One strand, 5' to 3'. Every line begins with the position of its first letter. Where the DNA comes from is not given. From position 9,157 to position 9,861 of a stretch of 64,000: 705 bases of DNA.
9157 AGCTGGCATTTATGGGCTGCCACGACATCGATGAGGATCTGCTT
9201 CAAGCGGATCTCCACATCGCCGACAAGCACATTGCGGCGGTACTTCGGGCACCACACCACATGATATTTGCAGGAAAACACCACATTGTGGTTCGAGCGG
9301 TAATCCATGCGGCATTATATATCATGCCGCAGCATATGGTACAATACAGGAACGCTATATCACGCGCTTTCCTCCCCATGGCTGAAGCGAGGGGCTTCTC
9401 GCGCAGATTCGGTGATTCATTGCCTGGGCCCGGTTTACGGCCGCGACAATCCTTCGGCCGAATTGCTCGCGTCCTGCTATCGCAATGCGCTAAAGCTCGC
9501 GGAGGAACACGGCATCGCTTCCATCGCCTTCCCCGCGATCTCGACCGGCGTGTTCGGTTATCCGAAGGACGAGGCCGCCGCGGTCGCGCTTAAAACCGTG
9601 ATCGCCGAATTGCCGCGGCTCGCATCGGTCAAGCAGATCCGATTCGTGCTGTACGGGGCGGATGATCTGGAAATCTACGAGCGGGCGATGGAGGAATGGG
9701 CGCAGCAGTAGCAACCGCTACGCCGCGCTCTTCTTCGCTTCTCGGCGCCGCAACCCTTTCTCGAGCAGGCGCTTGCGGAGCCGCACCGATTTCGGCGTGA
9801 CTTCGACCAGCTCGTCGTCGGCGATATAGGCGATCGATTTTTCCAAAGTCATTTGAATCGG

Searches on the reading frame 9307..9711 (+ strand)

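Call 80: search_protein_families(library=pfam, proteins=[window:9307-9711:+], max_evalue=0.001)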
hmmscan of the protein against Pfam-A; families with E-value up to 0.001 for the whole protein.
window:9307-9711:+ (134 aa): 1 family
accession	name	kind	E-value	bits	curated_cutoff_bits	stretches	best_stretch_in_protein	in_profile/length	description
PF01661.27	Macro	-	6.3e-22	78.2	22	1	31-94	53-118/118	Macro domain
